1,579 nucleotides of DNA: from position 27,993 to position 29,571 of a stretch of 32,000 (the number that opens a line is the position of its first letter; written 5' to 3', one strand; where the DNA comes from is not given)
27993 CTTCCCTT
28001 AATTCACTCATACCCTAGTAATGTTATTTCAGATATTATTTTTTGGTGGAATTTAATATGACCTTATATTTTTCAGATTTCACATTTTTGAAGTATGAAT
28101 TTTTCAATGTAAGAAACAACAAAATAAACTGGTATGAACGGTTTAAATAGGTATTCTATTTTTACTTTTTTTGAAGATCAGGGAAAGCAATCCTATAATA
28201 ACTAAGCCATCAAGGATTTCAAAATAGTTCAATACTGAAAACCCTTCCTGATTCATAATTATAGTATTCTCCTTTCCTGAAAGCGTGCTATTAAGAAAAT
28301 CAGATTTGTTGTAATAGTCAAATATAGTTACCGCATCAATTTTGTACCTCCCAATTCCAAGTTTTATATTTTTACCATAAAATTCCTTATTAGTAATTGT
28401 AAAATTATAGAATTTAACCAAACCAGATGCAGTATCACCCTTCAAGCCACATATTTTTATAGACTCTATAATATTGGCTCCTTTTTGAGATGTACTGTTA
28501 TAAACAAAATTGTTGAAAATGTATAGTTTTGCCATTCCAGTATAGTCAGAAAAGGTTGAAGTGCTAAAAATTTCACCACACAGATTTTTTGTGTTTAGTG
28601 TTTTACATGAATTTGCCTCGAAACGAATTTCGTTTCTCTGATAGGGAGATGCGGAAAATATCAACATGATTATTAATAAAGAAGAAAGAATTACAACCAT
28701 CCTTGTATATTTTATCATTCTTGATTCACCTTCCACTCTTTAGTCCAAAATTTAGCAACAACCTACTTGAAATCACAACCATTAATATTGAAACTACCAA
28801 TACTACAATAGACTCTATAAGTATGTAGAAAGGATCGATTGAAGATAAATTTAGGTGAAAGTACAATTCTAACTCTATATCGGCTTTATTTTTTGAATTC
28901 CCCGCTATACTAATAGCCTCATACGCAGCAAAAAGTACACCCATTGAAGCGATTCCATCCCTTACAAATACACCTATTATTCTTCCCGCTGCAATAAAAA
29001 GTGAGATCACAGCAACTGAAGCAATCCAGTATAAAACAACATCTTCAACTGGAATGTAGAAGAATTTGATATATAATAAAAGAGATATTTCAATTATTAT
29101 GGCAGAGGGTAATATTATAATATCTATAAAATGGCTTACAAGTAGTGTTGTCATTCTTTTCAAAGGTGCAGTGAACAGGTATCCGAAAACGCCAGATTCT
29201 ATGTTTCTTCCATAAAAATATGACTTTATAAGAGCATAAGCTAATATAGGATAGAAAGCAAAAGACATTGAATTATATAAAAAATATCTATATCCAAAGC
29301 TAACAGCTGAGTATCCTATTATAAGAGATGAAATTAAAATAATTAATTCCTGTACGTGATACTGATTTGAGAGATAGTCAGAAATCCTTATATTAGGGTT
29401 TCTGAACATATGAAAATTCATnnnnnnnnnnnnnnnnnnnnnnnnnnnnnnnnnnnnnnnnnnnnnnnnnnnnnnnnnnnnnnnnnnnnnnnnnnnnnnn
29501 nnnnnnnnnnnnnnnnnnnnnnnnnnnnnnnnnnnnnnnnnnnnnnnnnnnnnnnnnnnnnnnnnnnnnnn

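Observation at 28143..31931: Five-gene operon: a divergent ABC ATPase and permease wrapped in three unrecognisable surface proteins, in an AT-richer block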

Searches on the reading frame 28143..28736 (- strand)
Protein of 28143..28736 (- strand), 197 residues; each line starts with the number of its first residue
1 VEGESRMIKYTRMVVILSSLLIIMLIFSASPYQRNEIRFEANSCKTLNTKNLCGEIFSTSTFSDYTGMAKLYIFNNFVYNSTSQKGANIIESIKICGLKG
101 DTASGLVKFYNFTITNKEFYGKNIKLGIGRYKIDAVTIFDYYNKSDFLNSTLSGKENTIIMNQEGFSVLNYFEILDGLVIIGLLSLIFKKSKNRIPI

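Call 3: search_protein_families(library=pfam, proteins=[window:28143-28736:-], max_evalue=1)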
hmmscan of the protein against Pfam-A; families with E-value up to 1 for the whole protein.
window:28143-28736:- (197 aa): 1 family
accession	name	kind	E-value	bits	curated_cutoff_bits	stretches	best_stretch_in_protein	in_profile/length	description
PF04242.18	DUF424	-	0.1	13.3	25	1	67-130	25-74/92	Protein of unknown function (DUF424)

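Call 4: search_protein_families(library=ncbifam, proteins=[window:28143-28736:-], max_evalue=1)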
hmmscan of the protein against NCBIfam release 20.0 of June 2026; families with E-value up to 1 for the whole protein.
window:28143-28736:- (197 aa): 1 family
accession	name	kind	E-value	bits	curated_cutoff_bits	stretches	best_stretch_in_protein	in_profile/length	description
NF006283.1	PRK08455.1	equivalog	0.0035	17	187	1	14-89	29-104/182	flagellar basal body-associated protein FliL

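Call 5: search_protein_families(library=padloc, proteins=[window:28143-28736:-], max_evalue=1)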
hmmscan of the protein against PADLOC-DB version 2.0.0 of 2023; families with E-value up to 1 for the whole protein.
window:28143-28736:- (197 aa): 0 families

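Call 36: search_solved_structures(query=A3, max_evalue=10)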
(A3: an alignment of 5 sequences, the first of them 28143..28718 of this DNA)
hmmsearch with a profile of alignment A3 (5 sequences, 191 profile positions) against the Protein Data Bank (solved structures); distinct sequences matched with E-value up to 10: 0.

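Call 86: search_protein_families(library=pfam, alignment_id=A9, max_evalue=1)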
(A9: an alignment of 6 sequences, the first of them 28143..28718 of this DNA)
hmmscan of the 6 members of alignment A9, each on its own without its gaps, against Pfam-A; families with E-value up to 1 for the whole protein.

A. member 1, window:28143-28718:- (191 aa): 1 family
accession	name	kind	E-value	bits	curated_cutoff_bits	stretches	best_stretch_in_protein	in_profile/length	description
PF04242.18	DUF424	-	0.094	13.4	25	1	55-124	21-74/92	Protein of unknown function (DUF424)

B. families by the number of members that match (of 6 scanned): 3 families
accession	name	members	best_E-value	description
PF10858.15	DUF2659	1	0.0023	Protein of unknown function (DUF2659)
PF04242.18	DUF424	1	0.094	Protein of unknown function (DUF424)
PF21837.1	DUF6896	1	0.1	Domain of unknown function (DUF6896)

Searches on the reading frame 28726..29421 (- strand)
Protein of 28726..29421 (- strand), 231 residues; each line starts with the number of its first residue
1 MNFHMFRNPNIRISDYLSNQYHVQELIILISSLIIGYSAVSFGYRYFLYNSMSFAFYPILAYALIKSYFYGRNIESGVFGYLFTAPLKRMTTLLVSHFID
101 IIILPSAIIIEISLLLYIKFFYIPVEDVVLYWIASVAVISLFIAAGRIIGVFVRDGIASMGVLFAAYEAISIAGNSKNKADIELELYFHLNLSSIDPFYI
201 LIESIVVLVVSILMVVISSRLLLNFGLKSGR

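Call 3: search_protein_families(library=pfam, proteins=[window:28726-29421:-], max_evalue=1)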
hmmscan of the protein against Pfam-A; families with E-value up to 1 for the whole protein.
window:28726-29421:- (231 aa): 0 families

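Call 4: search_protein_families(library=ncbifam, proteins=[window:28726-29421:-], max_evalue=1)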
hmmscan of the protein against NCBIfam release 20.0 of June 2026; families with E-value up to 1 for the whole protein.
window:28726-29421:- (231 aa): 0 families

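Call 5: search_protein_families(library=padloc, proteins=[window:28726-29421:-], max_evalue=1)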
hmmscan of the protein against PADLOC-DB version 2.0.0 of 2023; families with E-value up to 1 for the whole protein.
window:28726-29421:- (231 aa): 0 families

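Call 17: find_homologous_proteins(query=window:28726-29409:-, max_evalue=0.01)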
Query window:28726-29409:- (227 aa): 3 proteins with E <= 0.01 among 659 candidates.
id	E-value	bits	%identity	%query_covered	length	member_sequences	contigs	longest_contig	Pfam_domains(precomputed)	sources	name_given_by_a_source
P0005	1.9e-131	454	99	100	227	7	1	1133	-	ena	-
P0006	9.1e-110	384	87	100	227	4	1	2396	-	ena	-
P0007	1.0e-68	249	54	100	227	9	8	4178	-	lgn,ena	-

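Call 19: find_encoding_contigs(protein=P0007, flank=8000, max_places=6)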
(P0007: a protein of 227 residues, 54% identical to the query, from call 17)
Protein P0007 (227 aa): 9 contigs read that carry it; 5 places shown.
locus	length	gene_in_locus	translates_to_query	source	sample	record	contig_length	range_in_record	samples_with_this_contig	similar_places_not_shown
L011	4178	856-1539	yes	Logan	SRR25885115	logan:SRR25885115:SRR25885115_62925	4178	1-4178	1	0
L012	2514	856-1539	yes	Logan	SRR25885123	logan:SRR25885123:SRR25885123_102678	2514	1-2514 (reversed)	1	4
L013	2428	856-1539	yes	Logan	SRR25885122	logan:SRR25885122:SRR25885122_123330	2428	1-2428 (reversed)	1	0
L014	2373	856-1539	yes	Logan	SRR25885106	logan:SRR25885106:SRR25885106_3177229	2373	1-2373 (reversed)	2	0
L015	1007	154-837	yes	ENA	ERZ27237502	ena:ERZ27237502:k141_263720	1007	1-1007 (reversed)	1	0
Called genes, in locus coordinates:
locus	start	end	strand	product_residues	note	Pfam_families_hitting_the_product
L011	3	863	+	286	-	?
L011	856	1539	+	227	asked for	-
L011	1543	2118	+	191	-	-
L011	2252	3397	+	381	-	PF02771:Acyl-CoA_dh_N, PF02770:Acyl-CoA_dh_M, PF00441:Acyl-CoA_dh_1, PF08028:Acyl-CoA_dh_2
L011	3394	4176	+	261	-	?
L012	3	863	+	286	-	?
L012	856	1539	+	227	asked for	-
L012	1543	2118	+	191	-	-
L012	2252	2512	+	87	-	?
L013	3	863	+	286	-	?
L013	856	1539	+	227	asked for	-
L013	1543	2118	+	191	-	-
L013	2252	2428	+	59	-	?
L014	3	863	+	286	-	?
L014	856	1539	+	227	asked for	-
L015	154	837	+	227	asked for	-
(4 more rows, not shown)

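Call 40: search_protein_representatives(alignment_id=A1)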
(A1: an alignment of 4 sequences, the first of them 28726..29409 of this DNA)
Query: 4 sequences, 227 profile positions. Proteins with E-value up to 0.001 (for the whole library): 13; up to 1e-10: 4; up to 1e-30: 1. The best 13 are listed.
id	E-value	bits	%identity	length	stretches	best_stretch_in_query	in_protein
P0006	5.0e-126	435.4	-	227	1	1-227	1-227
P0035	1.3e-29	120.1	-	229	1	6-227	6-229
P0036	3.0e-16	76.3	-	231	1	6-227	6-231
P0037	2.1e-11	60.4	-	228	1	11-227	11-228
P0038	3.1e-10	56.7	-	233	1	11-210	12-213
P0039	4.3e-10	56.2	-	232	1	4-227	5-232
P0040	6.2e-09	52.4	-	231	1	7-227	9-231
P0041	1.8e-08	50.9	-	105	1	128-227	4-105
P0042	9.8e-08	48.5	-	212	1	21-227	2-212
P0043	5.7e-06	42.7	-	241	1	16-227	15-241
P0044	1.6e-04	38.0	-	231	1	7-227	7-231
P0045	2.2e-04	37.5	-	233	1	11-227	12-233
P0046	2.4e-04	37.4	-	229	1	15-227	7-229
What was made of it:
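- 28726..29409 (-): Gene 4 (CSP5_1743), 227 aa. A six-TM permease with the ABC-2/type V fold. It has a conserved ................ motif and an invariant C-terminal L(K/R)(S/N)GR. Calls 17, 40 (13 representatives in 1.84 billion proteins), 41, 42, 68 (pLDDT 84.2, pTM 0.83), 71 (NosY, TM 0.65, prob 1.00).
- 13 permease representatives among 1.84 billion (call 40).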

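Call 42: search_protein_families(library=pfam, alignment_id=A6, max_evalue=5)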
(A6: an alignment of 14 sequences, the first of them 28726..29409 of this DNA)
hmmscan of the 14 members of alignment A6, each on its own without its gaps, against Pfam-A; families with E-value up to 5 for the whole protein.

A. member 1, window:28726-29409:- (227 aa): 0 families

B. families by the number of members that match (of 14 scanned): 4 families
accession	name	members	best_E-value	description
PF01061.29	ABC2_membrane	2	0.00016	ABC-2 type transporter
PF12679.13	ABC2_membrane_2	1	0.00098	ABC-2 family transporter protein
PF00951.23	Arteri_Gl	1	0.022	Arterivirus GL envelope glycoprotein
PF12698.13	ABC2_membrane_3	1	2.7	ABC-2 family transporter protein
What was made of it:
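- On ABC-2 / type V exporter permease: Only 2 of 14 family members hit PF01061 (best 1.6e-4) and 1 of 14 hits PF12679 (call 42).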

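Call 43: search_solved_structures(query=A6, max_evalue=10, show_alignments=2)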
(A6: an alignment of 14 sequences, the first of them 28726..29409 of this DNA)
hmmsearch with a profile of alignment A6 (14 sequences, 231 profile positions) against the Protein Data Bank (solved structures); distinct sequences matched with E-value up to 10: 0.

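Call 48: find_encoding_contigs(protein=P0038, flank=6000, max_places=2)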
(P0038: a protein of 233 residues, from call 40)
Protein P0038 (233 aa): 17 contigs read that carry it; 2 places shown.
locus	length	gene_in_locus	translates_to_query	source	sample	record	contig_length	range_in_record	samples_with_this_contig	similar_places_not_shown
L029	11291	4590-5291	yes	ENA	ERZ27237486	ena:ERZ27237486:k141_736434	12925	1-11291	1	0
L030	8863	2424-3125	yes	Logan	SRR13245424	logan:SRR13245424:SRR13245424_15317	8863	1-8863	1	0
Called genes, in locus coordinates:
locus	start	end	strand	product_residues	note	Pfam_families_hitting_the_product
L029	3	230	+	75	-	?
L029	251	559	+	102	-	-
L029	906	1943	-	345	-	PF00872:Transposase_mut, PF10551:MULE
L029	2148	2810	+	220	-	-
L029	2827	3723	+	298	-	-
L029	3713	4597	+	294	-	PF02463:SMC_N (faint), PF13175:AAA_15 (faint), PF00005:ABC_tran, PF13304:AAA_21 (faint)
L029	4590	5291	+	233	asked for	-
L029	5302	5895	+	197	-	-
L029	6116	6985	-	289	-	PF19656:DUF6159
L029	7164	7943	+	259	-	PF00005:ABC_tran, PF13304:AAA_21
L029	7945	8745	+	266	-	-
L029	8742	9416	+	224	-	-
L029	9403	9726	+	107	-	PF13601:HTH_34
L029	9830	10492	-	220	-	PF01209:Ubie_methyltran, PF13489:Methyltransf_23 (weak), PF05148:Methyltransf_8 (weak), PF13847:Methyltransf_31, PF08241:Methyltransf_11, PF08242:Methyltransf_12, PF13649:Methyltransf_25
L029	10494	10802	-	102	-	PF04242:DUF424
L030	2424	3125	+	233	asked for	-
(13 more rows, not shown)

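Call 49: find_encoding_contigs(protein=P0043, flank=6000, max_places=2)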
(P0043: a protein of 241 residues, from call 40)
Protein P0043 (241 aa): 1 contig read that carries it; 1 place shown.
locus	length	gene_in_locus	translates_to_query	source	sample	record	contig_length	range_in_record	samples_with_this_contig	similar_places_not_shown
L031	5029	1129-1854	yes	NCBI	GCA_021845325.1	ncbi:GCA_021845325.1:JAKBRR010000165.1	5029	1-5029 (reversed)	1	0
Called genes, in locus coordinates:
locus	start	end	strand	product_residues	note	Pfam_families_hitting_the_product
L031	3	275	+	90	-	?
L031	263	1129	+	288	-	PF00005:ABC_tran, PF02463:SMC_N (faint), PF13304:AAA_21 (weak)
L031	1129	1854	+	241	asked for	-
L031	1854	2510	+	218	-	-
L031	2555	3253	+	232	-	-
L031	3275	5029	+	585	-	?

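Call 68: predict_structure(alignment_id=A6)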
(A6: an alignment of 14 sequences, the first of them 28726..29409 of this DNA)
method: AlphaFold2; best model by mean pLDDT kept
length: 227 residues; sequences in the alignment: 14
mean_pLDDT: 84.2   pTM: 0.83
mean pLDDT of the five models: 84.2, 83.7, 83.7, 83.4, 81.3
residues with pLDDT >= 90: 83; 70-90: 118; 50-70: 23; < 50: 3
segments of 3 or more residues with pLDDT < 50: none
pLDDT, mean of each block of 10 residues (from residue 1): 58 71 86 82 87 92 89 79 79 90 92 90 92 95 91 92 84 72 80 86 94 89 60
secondary structure, 60 per line:
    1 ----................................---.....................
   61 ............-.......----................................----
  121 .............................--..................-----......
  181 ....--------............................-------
elements in order: H5-36 H40-72 H74-80 H85-116 H121-149 H152-169 H175-184 H193-220
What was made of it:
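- On ABC-2 / type V exporter permease: AF2 model with pLDDT 84.2 and pTM 0.83 (call 68).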

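Call 71: fold_search(model_id=the predicted structure, library=pdb)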
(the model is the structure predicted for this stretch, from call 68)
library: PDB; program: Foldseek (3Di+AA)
matches with E <= 10: 239; with E <= 0.001: 0
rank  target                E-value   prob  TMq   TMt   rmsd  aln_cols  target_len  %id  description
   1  7o0y_E                1.4e-03  1.00  0.65  0.61   4.9       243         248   17  ABC transporter NosDFY, nucleotide-free in GDN (released 2022-04-13)
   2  7o0y_D                2.5e-03  1.00  0.65  0.57   5.2       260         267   16  ABC transporter NosDFY, nucleotide-free in GDN (released 2022-04-13)
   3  7qba_E                3.8e-03  1.00  0.66  0.59   5.3       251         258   19  CryoEM structure of the ABC transporter NosDFY complexed with nitrous oxide reductase NosZ (released 2022-08-03)
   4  7znq_y                4.0e-03  1.00  0.60  0.55   5.7       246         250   17  ABC transporter complex NosDFYL in GDN (released 2022-08-03)
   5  7o0z_E                6.6e-03  1.00  0.64  0.57   5.4       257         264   17  ABC transporter NosFY, nucleotide-free in GDN (released 2022-11-02)
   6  7znq_Y                6.9e-03  1.00  0.63  0.55   5.4       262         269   16  ABC transporter complex NosDFYL in GDN (released 2022-08-03)
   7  7o0z_D                9.1e-03  1.00  0.67  0.59   4.8       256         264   16  ABC transporter NosFY, nucleotide-free in GDN (released 2022-11-02)
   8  7o12_E                9.1e-03  1.00  0.65  0.61   4.8       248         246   16  ABC transporter NosDFY, AMPPNP-bound in GDN (released 2022-04-13)
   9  8i3b_A                1.9e-02  1.00  0.62  0.30   5.8       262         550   12  Cryo-EM structure of abscisic acid transporter AtABCG25 in nanodisc (released 2023-09-13)
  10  8i3a_A                2.0e-02  1.00  0.62  0.28   6.2       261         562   10  Cryo-EM structure of abscisic acid transporter AtABCG25 in outward conformation (released 2023-09-13)
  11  8iwk_A                2.5e-02  1.00  0.47  0.23  11.8       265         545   10  ABCG25 Wild Type purified with DDM plus CHS in ABA-bound state (released 2024-04-10)
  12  8wd6_B                4.5e-02  1.00  0.63  0.32   6.2       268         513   11  Cryo-EM structure of the ABCG25 (released 2023-09-27)
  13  7o17_E                6.1e-02  1.00  0.57  0.51   6.8       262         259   15  ABC transporter NosDFY E154Q, ATP-bound in lipid nanodisc (released 2022-04-13)
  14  8wba_A                6.7e-02  1.00  0.61  0.29   5.5       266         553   10  Cryo-EM structure of the ABCG25 bound to CHS (released 2023-09-27)
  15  8k0x_A                6.7e-02  0.98  0.44  0.21  14.9       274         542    9  ABCG25 Wild Type purified with DDM in the ABA-bound state (released 2024-07-17)
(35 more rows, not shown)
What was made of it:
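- On ABC-2 / type V exporter permease: Foldseek PDB hits: NosY TM 0.65 prob 1.00, followed by ABCG25, PmtD, CcmB and Rv1217c (call 71).
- Closest known: NosDFY. Same: NosY is the best structural match of the permease (TM 0.65, prob 1.00, call 71).
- Closest known: DrrAB / Rv1217c-Rv1218c / PmtCD-type ABC-2 exporters. Same: PmtD and Rv1217c also appear among the fold matches of the permease (call 71).
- Closest known: Wzm/Wzt and TarGH glycan or teichoic-acid exporters. Different: TarG is a poor structural match (TM 0.38, call 71).
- The permease has the type V fold shared with Wzm, TarG and ABCG lipid or glycolipid exporters (call 71).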
